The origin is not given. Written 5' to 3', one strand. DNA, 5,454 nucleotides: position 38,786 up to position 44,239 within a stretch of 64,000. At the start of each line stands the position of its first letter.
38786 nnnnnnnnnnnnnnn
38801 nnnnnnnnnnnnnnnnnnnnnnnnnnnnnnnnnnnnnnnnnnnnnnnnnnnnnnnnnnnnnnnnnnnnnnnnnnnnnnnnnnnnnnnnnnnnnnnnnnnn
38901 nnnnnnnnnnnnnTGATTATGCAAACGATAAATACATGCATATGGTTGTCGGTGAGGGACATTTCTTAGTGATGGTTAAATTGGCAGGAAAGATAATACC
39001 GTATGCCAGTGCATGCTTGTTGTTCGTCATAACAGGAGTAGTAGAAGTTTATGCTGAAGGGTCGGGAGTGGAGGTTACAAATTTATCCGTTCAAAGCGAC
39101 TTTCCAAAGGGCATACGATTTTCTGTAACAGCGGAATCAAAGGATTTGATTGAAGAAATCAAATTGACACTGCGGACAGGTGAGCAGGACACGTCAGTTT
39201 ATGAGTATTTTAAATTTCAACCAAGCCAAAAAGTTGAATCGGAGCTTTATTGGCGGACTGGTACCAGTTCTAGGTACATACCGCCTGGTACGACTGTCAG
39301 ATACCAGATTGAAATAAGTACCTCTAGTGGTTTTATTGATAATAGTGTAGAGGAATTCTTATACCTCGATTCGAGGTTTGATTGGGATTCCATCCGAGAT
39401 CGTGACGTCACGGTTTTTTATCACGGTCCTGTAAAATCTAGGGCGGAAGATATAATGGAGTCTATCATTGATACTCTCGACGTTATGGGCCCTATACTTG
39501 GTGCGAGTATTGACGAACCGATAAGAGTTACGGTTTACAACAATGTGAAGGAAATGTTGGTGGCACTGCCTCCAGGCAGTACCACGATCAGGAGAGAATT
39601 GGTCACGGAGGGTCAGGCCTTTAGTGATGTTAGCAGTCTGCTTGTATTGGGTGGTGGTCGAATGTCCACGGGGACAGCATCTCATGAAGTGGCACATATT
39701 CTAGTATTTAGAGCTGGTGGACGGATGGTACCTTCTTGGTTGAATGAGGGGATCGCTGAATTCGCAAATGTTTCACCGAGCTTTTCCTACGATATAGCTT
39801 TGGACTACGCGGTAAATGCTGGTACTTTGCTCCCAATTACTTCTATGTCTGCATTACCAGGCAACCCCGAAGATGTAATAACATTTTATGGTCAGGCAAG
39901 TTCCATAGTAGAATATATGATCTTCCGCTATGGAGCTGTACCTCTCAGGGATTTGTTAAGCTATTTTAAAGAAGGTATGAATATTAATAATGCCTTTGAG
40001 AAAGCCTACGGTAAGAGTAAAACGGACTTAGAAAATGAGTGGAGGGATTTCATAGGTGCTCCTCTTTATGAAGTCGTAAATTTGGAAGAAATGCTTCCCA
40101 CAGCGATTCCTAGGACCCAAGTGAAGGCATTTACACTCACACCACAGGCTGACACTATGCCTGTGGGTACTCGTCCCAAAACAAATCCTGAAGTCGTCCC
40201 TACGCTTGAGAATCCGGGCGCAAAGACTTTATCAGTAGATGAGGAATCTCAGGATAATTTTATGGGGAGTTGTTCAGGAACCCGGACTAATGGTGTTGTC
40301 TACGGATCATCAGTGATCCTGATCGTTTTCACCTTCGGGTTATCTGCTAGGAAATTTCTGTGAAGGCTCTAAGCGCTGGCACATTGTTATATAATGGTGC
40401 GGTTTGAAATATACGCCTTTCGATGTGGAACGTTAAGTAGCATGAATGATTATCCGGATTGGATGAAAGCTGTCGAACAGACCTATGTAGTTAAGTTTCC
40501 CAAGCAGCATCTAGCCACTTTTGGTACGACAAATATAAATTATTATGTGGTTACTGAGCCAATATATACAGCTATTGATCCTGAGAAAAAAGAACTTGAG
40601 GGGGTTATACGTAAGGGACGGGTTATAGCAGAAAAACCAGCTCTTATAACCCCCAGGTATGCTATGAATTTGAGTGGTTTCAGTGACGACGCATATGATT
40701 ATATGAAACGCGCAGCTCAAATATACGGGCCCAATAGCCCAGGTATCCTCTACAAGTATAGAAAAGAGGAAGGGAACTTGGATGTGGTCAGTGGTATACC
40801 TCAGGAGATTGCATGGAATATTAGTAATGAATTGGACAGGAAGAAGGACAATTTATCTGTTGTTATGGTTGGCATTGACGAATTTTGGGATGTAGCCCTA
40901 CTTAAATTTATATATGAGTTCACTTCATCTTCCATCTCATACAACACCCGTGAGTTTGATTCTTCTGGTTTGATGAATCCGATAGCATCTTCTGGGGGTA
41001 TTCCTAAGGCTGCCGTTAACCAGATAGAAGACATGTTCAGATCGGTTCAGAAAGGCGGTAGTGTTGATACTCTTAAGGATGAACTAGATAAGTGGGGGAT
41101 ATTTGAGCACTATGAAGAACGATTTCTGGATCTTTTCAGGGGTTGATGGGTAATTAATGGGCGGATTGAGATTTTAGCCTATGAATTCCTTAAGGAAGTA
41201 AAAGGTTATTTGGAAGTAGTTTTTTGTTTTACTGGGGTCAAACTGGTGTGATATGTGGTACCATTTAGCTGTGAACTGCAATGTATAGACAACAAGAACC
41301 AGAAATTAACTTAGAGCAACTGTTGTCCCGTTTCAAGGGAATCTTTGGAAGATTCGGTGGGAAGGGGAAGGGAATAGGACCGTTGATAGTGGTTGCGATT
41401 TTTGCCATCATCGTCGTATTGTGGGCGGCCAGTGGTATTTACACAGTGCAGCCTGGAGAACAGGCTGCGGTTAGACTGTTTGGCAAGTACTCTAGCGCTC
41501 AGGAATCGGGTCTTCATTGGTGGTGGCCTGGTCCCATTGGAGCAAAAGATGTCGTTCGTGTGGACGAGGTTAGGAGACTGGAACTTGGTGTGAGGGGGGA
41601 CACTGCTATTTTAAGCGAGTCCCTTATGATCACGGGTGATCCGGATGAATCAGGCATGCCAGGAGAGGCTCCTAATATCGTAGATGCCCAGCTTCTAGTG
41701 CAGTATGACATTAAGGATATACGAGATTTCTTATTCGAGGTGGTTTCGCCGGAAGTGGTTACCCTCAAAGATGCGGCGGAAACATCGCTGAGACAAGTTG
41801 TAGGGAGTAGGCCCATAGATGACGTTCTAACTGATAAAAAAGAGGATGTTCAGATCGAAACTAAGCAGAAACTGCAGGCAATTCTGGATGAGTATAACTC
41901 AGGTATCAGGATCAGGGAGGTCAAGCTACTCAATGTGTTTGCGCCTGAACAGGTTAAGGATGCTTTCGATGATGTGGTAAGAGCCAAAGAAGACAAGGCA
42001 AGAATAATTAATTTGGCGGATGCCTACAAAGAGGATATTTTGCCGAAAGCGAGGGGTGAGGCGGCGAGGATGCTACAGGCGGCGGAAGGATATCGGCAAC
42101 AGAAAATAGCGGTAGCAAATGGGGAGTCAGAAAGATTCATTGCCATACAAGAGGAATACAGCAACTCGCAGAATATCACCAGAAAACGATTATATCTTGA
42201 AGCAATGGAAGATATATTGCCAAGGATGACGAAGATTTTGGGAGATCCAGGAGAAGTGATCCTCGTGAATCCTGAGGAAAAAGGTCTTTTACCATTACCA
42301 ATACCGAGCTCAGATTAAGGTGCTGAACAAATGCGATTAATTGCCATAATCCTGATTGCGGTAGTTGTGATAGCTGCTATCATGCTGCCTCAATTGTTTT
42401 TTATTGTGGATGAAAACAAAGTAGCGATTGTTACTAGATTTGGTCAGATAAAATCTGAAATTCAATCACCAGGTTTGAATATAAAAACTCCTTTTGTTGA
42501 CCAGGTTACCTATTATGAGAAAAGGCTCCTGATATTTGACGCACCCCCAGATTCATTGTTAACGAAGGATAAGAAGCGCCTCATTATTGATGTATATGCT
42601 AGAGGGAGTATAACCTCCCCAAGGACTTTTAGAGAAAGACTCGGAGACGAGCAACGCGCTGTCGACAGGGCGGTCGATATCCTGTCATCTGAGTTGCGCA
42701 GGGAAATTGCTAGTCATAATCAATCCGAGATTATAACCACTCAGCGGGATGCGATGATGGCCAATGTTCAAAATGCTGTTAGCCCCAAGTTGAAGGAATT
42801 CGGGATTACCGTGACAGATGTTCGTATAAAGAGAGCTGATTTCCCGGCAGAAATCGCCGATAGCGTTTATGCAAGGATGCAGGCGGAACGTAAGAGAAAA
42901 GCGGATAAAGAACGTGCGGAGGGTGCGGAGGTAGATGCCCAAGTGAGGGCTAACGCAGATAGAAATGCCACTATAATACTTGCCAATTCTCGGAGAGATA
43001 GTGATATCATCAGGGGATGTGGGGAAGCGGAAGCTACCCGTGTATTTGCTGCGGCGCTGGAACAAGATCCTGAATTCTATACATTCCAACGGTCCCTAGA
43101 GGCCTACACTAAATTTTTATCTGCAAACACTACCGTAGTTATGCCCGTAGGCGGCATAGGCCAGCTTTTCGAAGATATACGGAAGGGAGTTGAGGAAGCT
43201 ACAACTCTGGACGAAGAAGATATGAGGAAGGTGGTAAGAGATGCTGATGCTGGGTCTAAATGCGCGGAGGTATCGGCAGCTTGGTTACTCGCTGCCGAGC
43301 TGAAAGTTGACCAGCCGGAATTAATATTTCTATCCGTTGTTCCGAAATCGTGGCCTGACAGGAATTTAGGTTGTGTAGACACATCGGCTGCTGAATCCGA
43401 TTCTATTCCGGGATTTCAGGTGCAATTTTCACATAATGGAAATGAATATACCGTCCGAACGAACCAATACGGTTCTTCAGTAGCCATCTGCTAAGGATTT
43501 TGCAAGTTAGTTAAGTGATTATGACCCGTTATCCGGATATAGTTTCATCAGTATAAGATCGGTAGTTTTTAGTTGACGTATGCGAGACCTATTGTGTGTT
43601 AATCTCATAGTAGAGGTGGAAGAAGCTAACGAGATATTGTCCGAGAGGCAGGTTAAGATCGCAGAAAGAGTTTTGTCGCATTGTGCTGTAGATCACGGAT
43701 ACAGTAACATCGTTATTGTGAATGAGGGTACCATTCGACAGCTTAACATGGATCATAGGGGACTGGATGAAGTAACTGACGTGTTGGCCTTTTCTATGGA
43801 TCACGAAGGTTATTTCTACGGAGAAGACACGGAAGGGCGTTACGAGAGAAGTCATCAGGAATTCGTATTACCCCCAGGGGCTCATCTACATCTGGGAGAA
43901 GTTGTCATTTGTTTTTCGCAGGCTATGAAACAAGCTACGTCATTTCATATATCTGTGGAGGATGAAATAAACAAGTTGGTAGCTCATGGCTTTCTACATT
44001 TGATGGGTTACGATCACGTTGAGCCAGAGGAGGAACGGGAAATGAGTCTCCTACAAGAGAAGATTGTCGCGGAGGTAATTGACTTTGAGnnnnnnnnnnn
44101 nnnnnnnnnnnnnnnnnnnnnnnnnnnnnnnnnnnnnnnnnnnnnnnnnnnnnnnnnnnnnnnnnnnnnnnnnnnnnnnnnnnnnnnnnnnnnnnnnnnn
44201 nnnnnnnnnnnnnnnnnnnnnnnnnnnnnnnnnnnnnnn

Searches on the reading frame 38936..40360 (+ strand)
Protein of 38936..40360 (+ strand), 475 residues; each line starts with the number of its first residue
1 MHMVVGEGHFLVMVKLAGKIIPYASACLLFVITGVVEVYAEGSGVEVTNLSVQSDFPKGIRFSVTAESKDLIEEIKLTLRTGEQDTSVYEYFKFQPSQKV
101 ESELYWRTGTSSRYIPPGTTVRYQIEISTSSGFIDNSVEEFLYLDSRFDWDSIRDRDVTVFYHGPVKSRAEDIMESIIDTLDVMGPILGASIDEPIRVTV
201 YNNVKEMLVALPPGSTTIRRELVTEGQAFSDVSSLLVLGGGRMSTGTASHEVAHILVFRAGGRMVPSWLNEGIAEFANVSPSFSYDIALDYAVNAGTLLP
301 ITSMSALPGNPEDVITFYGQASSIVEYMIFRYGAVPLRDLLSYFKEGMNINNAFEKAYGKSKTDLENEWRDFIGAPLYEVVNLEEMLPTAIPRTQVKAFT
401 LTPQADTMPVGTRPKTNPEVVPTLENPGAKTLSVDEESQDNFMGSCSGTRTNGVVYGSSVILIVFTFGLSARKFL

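Call 32: search_protein_families(library=pfam, proteins=[window:38936-40360:+], max_evalue=1e-8)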
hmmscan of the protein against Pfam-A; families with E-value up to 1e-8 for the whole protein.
window:38936-40360:+ (475 aa): 1 family
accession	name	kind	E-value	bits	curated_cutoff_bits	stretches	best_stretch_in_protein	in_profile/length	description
PF13485.12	Peptidase_MA_2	-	4.7e-20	72.7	32.4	1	188-373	13-199/201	Peptidase MA superfamily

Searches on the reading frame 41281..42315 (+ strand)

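Call 33: search_protein_families(library=pfam, proteins=[window:41281-42315:+], max_evalue=1e-8)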
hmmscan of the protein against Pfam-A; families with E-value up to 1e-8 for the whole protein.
window:41281-42315:+ (345 aa): 1 family
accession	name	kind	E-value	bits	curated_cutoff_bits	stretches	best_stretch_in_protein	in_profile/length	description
PF01145.31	Band_7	-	3e-15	57.1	23.6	1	55-243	2-169/176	SPFH domain / Band 7 family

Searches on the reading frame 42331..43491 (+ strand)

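Call 33: search_protein_families(library=pfam, proteins=[window:42331-43491:+], max_evalue=1e-8)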
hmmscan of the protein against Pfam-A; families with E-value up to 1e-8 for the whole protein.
window:42331-43491:+ (387 aa): 1 family
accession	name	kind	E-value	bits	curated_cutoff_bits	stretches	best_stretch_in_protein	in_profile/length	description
PF01145.31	Band_7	-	7.1e-32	111.3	23.6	1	24-198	1-174/176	SPFH domain / Band 7 family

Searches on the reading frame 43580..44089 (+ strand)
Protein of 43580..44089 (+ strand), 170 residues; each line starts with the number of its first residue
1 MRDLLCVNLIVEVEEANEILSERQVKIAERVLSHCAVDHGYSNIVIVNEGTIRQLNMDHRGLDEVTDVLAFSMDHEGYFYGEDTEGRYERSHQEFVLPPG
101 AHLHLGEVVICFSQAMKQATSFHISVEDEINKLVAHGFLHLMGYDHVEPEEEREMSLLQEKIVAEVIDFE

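Call 33: search_protein_families(library=pfam, proteins=[window:43580-44089:+], max_evalue=1e-8)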
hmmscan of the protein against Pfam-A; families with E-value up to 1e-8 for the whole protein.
window:43580-44089:+ (170 aa): 1 family
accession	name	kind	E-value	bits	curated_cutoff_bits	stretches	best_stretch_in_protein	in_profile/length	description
PF02130.23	YbeY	-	3.8e-31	108.1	25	1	25-165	12-128/129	Endoribonuclease YbeY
